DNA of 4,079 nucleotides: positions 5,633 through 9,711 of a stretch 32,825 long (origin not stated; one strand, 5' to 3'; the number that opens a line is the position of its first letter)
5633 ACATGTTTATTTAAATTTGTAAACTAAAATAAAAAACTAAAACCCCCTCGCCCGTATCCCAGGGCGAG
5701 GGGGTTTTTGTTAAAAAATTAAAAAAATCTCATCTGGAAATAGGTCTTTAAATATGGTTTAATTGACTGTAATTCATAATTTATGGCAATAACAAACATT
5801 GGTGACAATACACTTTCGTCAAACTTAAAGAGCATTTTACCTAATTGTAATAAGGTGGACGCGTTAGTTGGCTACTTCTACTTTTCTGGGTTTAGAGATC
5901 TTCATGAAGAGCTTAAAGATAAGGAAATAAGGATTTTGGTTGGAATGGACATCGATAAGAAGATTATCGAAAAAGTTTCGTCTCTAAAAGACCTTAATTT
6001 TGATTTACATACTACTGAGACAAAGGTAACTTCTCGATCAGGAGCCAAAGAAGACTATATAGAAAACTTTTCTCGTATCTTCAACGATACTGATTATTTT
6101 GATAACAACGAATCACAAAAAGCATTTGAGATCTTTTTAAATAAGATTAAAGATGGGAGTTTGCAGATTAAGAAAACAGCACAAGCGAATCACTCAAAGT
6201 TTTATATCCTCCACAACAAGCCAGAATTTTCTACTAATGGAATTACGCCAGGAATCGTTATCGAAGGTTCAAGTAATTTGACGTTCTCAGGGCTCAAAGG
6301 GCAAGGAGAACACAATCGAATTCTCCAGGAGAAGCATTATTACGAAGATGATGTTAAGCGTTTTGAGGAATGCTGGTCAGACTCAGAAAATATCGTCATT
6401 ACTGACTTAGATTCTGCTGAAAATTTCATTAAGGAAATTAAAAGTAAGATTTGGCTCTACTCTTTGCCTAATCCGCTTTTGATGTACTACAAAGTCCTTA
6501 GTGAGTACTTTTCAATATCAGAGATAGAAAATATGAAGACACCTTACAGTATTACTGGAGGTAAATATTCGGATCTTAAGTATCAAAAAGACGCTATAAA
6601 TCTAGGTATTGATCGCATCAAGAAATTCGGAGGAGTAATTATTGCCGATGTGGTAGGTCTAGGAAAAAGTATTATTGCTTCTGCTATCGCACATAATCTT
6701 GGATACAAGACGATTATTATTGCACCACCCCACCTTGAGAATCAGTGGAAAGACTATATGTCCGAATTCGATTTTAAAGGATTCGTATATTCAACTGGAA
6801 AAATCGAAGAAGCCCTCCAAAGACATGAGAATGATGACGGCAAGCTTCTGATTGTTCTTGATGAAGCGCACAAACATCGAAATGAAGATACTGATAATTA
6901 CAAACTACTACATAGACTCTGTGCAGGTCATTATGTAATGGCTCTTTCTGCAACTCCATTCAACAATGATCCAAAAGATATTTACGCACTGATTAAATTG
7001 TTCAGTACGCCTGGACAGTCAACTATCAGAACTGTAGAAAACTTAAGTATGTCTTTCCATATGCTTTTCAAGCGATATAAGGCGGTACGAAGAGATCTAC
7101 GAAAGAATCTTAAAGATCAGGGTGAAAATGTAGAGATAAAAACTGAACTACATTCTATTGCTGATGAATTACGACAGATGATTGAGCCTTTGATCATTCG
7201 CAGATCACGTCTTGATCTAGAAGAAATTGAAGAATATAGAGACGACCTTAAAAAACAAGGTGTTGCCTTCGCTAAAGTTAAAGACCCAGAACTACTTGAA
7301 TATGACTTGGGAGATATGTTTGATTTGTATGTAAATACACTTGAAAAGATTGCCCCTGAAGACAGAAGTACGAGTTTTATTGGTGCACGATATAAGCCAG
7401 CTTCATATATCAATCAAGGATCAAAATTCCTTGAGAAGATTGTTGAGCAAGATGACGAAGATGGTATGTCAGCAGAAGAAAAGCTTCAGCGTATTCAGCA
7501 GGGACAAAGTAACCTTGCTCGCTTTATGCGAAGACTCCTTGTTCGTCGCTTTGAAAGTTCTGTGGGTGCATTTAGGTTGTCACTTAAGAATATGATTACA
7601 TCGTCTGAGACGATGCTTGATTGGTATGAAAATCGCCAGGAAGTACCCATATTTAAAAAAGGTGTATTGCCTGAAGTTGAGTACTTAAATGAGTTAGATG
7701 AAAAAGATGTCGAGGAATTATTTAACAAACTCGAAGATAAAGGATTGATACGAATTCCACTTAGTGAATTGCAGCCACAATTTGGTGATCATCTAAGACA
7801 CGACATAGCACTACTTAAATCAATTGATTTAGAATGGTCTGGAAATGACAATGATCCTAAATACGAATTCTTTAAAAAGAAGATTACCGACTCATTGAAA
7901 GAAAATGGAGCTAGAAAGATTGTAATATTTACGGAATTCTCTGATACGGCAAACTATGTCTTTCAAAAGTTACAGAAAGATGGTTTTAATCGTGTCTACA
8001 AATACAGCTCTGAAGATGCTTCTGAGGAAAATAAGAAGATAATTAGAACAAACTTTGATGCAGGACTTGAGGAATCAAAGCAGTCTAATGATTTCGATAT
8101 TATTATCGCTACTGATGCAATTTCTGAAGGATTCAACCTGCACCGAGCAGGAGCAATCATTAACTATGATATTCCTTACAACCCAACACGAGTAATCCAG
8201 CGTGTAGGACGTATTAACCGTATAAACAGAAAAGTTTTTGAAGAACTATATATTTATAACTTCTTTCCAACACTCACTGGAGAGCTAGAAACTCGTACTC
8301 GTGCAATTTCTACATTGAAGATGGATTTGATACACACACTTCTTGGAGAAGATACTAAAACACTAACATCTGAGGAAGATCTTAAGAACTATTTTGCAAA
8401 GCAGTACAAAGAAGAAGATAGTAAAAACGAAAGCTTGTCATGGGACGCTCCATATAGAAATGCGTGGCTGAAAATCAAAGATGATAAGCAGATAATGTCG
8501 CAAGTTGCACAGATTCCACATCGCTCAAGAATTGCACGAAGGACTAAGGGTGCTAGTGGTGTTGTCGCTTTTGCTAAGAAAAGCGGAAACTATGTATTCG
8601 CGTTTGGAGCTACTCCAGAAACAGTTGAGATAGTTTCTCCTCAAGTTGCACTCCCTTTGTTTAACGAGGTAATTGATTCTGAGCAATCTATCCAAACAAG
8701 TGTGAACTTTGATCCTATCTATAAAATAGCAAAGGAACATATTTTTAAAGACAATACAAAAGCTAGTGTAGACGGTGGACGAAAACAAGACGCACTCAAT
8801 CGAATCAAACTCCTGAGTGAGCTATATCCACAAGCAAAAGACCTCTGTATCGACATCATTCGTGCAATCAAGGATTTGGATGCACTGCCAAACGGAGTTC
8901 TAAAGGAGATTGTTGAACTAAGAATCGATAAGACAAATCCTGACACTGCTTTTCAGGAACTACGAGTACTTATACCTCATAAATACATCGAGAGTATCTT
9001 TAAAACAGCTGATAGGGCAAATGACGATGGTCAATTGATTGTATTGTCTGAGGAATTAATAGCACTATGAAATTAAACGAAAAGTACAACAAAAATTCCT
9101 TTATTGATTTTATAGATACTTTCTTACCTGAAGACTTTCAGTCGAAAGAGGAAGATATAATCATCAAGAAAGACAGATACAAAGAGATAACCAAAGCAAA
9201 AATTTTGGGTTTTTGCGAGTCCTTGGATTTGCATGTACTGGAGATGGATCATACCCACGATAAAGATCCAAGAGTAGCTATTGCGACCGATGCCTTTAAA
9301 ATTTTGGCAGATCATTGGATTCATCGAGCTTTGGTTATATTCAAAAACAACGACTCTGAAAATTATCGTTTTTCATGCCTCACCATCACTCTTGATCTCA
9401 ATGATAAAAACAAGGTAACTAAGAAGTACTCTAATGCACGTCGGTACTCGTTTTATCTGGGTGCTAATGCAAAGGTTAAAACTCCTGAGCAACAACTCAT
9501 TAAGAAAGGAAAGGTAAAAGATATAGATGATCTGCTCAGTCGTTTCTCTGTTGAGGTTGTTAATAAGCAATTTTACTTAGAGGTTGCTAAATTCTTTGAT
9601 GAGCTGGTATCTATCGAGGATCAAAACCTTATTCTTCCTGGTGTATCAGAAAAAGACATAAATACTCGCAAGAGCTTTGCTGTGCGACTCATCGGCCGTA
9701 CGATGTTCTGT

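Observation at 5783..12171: Coupled PLD-nuclease::SNF2-ATPase and nuclease-less N6A-methyltransferase/TRD pair: a split Type ISP-like (or DrmC+DrmD+DrmMI-like) defence candidate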

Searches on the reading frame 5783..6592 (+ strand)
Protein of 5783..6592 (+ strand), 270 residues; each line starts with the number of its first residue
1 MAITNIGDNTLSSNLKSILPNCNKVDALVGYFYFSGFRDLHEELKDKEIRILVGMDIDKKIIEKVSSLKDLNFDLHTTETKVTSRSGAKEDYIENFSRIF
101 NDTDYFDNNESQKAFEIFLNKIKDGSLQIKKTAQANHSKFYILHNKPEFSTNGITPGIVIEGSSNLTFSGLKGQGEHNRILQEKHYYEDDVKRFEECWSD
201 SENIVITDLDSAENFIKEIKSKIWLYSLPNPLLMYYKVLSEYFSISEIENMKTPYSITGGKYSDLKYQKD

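Call 76: search_protein_families(library=padloc, proteins=[window:5783-6592:+], max_evalue=0.01)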
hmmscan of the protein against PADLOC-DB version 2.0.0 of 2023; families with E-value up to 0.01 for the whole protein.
window:5783-6592:+ (270 aa): 2 families
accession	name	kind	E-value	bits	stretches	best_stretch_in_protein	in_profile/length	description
PDLC02707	PbeA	-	1.3e-08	32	1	15-211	23-211/672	PbeA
PDLC02901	DpdK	-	0.0035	15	1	143-200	113-171/173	DpdK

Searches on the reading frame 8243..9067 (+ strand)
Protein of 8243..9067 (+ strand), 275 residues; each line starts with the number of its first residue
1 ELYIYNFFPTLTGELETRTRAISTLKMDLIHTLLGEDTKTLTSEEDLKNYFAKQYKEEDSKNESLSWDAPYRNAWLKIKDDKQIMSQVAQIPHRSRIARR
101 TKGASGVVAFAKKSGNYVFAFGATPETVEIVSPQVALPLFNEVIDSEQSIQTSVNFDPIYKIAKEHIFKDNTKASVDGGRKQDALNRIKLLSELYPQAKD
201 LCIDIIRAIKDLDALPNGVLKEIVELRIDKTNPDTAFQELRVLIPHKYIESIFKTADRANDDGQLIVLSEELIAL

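Call 34: predict_structure(alignment_id=A2)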
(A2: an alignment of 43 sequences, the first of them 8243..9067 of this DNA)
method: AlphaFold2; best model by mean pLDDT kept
length: 275 residues; sequences in the alignment: 43
mean_pLDDT: 56.1   pTM: 0.35
mean pLDDT of the five models: 56.1, 55.6, 55.5, 53.3, 47.7
residues with pLDDT >= 90: 15; 70-90: 53; 50-70: 85; < 50: 122
segments of 3 or more residues with pLDDT < 50: 1-44, 46-48, 62-72, 90-97, 112-116, 149-177, 259-275
pLDDT, mean of each block of 10 residues (from residue 1): 27 39 34 39 48 52 44 58 61 43 61 49 62 67 58 35 35 48 88 90 85 67 86 89 77 56 30 26
secondary structure, 60 per line:
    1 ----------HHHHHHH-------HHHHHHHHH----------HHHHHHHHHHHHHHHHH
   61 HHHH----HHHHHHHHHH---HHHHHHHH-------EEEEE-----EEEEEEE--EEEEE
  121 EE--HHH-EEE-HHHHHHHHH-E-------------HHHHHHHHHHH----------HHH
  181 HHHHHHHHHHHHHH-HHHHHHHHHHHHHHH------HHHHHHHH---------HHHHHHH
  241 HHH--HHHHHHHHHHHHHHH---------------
elements in order: H11-17 H25-33 H44-64 H69-78 H82-89 E97-101 E107-113 E116-122 E129-131 H133-141 H157-167 H178-194 H196-210 H217-224 H234-243 H246-260

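Call 76: search_protein_families(library=padloc, proteins=[window:8243-9067:+], max_evalue=0.01)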
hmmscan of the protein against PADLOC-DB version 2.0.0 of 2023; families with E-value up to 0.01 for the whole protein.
window:8243-9067:+ (275 aa): 0 families

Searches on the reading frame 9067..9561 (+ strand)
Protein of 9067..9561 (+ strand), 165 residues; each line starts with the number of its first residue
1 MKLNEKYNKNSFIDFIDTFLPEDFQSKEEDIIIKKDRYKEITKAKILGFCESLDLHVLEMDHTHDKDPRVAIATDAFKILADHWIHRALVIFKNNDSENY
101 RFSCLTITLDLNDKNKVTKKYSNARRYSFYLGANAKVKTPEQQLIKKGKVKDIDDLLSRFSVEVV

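Call 71: search_protein_families(library=pfam, alignment_id=A4, max_evalue=5)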
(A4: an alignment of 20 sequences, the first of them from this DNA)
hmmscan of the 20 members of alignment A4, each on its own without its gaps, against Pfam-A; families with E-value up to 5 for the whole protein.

A. member 1, seq(165 aa): 1 family
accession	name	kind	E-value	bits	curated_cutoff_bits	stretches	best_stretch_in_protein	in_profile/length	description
PF15019.11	C9orf72-like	-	0.00066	19.9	27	1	56-151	5-98/230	C9orf72-like protein family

B. families by the number of members that match (of 20 scanned): 9 families
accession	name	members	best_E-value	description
PF15019.11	C9orf72-like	1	0.00066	C9orf72-like protein family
PF01536.21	SAM_decarbox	1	0.0034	Adenosylmethionine decarboxylase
PF01936.24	NYN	1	0.024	NYN domain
PF12299.13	DUF3627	1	0.029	Protein of unknown function (DUF3627)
PF18343.7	SH3_14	1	0.054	Dda helicase SH3 domain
PF16376.10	fragilysinNterm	1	0.075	N-terminal domain of fragilysin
PF10688.14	Imp-YgjV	1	0.16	Bacterial inner membrane protein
PF21987.2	YajR_YAM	1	0.21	YajR YAM domain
PF18678.6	AOC_like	1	0.22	Allene oxide cyclase barrel like domain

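Call 72: search_solved_structures(query=A4, max_evalue=10)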
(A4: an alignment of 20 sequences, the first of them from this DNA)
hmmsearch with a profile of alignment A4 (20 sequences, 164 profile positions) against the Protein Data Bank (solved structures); distinct sequences matched with E-value up to 10: 4.
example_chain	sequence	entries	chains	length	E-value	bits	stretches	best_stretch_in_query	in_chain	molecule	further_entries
8q4k_AAA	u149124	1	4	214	0.33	14.1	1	34-124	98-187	S2 lipoprotein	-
1mvg_A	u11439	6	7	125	0.84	12.8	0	5-32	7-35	Liver basic Fatty Acid Binding Protein | Fatty acid-binding protein | Fatty acid-binding protein, liver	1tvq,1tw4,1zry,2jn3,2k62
7o0j_A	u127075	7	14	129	0.89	12.7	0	5-32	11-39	Fatty acid-binding protein, liver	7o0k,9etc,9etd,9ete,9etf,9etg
2lfo_A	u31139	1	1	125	0.92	12.7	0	5-32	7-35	Fatty acid-binding protein, liver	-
